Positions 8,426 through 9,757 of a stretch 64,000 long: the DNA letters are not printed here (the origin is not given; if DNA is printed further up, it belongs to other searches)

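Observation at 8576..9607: The cargo O-methyltransferase looks bacterial-type (possible horizontally acquired gene)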

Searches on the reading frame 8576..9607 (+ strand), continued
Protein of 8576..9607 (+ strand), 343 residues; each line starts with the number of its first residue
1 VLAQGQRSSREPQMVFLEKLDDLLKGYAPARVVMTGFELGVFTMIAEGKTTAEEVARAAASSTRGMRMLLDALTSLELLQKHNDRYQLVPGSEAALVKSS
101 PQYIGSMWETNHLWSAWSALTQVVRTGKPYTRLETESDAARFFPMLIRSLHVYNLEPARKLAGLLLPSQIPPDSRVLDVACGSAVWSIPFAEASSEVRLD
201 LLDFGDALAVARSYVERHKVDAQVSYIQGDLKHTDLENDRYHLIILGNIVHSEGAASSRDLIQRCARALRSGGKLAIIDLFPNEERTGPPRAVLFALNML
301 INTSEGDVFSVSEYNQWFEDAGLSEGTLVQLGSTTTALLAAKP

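Call 53: find_encoding_contigs(protein=P0094, flank=5000, max_places=1)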
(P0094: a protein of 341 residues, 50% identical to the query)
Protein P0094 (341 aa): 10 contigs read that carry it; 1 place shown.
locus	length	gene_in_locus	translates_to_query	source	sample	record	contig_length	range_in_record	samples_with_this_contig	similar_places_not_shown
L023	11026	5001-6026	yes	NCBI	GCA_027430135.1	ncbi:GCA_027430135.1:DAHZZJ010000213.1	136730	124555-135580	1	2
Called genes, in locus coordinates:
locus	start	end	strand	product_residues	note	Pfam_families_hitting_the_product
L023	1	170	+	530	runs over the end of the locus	PF00496:SBP_bac_5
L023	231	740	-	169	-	-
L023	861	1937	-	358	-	PF01555:N6_N4_Mtase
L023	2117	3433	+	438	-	PF00174:Oxidored_molyb, PF03404:Mo-co_dimer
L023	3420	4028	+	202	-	PF00034:Cytochrom_C, PF13442:Cytochrome_CBB3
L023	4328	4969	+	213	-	-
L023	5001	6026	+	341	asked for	PF08100:Dimerisation, PF00891:Methyltransf_2, PF01209:Ubie_methyltran (weak), PF13489:Methyltransf_23, PF08241:Methyltransf_11, PF08242:Methyltransf_12, PF13649:Methyltransf_25, PF13847:Methyltransf_31, +1 more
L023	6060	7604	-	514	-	PF00474:SSF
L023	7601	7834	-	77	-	-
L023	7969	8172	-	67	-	-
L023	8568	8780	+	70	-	-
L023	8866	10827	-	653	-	PF01594:AI-2E_transport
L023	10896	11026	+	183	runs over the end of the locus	-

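Call 54: find_encoding_contigs(protein=P0109, flank=5000, max_places=1)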
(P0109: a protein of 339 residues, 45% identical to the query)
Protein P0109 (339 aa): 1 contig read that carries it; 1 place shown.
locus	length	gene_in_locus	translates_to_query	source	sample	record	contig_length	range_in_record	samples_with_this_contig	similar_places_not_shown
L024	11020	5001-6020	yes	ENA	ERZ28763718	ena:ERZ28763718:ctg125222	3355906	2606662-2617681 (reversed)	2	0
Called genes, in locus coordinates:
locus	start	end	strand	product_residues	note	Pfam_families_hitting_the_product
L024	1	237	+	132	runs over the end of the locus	PF01844:HNH, PF14279:HNH_5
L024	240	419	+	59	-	-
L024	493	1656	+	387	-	-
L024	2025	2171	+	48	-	-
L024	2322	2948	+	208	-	PF01066:CDP-OH_P_transf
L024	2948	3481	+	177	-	PF01871:AMMECR1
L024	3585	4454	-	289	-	-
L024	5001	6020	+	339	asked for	PF08100:Dimerisation, PF01209:Ubie_methyltran, PF13489:Methyltransf_23, PF00891:Methyltransf_2, PF05175:MTS, PF13847:Methyltransf_31, PF08241:Methyltransf_11, PF08242:Methyltransf_12, +1 more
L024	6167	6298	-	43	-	-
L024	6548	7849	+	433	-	PF00872:Transposase_mut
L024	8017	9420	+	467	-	PF05598:DUF772, PF13751:DDE_Tnp_1_6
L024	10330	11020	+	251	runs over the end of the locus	PF18135:Type_ISP_C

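Call 55: find_encoding_contigs(protein=P0037, flank=5000, max_places=1)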
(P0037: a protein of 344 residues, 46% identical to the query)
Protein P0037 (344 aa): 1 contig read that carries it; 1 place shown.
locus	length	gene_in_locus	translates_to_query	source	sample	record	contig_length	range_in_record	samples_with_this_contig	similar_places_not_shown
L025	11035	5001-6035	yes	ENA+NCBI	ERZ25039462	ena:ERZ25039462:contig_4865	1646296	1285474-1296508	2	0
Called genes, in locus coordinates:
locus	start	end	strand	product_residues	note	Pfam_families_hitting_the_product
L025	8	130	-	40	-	-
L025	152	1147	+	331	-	PF00248:Aldo_ket_red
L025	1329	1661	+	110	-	-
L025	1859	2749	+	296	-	PF02550:AcetylCoA_hydro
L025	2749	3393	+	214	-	PF13336:AcetylCoA_hyd_C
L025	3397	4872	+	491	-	PF04389:Peptidase_M28, PF01546:Peptidase_M20 (weak)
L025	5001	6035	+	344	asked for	PF08100:Dimerisation, PF00891:Methyltransf_2, PF01209:Ubie_methyltran (weak), PF13489:Methyltransf_23 (weak), PF08241:Methyltransf_11, PF08242:Methyltransf_12 (weak), PF13649:Methyltransf_25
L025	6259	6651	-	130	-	PF00171:Aldedh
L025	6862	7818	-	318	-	PF00171:Aldedh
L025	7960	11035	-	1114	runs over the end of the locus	PF13620:CarboxypepD_reg, PF25183:OMP_b-brl_4, PF00593:TonB_dep_Rec_b-barrel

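Call 56: search_solved_structures(query=window:8615-9607:+, max_evalue=1e-14, show_alignments=5)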
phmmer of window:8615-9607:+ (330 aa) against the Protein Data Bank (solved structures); distinct sequences matched with E-value up to 1e-14: 9.
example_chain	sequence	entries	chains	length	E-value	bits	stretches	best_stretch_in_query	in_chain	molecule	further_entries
2r3s_A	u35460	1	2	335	3.7e-33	118.5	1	12-326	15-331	uncharacterized protein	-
22ow_A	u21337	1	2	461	2.1e-23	86.5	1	13-312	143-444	Methyltransferase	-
7ux6_A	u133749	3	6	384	4.5e-23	85.4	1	12-312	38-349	MfnG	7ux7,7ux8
7wdq_A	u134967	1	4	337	1.1e-21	80.8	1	4-292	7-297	SAM-dependent MTHB methyltransferase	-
7wdw_A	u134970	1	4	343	1.2e-21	80.7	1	4-292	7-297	DSYB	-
7clf_A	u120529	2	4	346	5e-20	75.4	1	11-327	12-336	Methyltransferase domain-containing protein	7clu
8tji_A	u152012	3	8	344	5.7e-20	75.2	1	5-327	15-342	RedM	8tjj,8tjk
3mcz_A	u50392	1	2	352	2.8e-18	69.7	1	27-314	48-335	O-methyltransferase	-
4a6d_A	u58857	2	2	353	4.9e-15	59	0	7-329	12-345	HYDROXYINDOLE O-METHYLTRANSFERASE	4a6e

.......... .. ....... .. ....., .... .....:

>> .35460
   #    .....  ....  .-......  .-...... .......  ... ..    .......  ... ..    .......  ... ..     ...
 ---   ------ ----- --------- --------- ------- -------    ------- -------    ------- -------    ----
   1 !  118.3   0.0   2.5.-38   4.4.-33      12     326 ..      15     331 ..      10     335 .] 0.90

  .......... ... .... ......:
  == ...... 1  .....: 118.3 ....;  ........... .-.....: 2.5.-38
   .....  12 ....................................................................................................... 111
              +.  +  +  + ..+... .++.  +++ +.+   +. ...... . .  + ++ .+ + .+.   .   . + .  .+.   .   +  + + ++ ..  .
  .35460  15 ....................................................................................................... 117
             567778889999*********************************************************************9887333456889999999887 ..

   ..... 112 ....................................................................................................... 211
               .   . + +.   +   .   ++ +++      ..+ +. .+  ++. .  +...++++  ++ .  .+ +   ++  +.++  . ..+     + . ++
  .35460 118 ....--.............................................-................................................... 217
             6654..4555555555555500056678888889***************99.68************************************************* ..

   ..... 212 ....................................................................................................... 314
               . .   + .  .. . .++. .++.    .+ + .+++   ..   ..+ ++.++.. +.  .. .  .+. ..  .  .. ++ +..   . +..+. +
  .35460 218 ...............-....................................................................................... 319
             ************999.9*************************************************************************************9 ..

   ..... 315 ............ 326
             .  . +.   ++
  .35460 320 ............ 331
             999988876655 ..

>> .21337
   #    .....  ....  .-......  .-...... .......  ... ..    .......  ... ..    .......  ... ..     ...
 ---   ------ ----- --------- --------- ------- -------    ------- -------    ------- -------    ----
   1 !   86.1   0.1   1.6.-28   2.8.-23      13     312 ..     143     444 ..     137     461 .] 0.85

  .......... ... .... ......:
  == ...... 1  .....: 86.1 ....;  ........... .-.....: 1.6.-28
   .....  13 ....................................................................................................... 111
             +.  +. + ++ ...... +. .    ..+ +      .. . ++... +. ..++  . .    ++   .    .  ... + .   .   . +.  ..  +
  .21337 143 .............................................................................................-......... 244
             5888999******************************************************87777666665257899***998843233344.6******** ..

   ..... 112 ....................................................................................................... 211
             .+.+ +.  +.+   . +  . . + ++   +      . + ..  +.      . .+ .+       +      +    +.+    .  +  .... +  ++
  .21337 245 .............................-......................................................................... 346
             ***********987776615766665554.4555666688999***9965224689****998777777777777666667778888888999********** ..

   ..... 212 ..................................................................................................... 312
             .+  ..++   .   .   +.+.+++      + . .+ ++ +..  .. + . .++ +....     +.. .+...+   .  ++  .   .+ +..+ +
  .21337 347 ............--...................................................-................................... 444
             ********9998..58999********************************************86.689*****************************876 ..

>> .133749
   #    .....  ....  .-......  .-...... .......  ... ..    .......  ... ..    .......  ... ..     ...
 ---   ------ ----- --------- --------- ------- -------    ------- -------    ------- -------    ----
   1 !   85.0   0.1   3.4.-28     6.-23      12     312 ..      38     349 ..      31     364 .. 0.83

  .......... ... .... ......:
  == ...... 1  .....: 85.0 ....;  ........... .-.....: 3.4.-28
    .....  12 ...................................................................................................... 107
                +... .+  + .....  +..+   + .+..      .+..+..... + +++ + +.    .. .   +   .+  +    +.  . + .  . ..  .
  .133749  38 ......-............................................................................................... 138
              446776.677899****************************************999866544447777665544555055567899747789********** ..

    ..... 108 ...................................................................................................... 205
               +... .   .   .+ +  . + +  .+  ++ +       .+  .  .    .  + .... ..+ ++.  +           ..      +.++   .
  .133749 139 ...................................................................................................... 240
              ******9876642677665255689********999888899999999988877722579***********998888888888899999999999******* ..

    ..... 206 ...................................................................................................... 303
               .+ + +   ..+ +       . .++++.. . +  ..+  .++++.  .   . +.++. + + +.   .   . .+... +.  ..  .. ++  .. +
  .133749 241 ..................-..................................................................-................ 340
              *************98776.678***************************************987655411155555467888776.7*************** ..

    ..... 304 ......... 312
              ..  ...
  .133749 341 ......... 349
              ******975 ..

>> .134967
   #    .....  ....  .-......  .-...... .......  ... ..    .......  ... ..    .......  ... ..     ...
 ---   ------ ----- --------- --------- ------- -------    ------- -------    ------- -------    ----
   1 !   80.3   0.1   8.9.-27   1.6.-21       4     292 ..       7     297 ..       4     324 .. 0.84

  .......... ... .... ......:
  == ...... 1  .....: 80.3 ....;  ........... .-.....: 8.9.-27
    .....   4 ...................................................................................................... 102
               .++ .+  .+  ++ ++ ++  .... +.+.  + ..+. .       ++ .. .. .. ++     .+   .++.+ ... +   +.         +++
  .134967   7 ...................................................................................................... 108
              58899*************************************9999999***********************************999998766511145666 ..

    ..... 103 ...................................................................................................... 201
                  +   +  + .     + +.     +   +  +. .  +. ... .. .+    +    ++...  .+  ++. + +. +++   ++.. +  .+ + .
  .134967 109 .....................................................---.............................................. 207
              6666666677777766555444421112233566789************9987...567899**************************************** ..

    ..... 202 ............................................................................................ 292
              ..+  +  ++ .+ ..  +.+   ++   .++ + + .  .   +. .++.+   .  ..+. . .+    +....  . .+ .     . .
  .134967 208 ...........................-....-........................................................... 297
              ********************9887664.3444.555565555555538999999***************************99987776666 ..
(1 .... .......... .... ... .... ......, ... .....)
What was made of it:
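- On O-methyltransferase family 2 (Pfam PF00891 Methyltransf_2 with PF08100 Dimerisation): The motif aligns with '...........' of MfnG and '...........' of DsyB (call 56).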

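Call 58: find_encoding_contigs(protein=P0060, flank=7000, max_places=3)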
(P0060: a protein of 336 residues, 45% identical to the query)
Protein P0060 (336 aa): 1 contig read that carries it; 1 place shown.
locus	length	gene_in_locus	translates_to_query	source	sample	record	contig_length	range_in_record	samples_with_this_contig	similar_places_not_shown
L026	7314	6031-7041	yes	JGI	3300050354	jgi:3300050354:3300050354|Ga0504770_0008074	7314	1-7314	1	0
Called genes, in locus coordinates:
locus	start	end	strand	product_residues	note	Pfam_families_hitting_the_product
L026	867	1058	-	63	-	-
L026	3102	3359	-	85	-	-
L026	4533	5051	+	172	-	-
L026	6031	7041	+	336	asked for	PF08100:Dimerisation, PF00891:Methyltransf_2, PF01209:Ubie_methyltran (weak), PF05175:MTS (weak), PF13847:Methyltransf_31, PF08241:Methyltransf_11, PF08242:Methyltransf_12 (weak), PF13649:Methyltransf_25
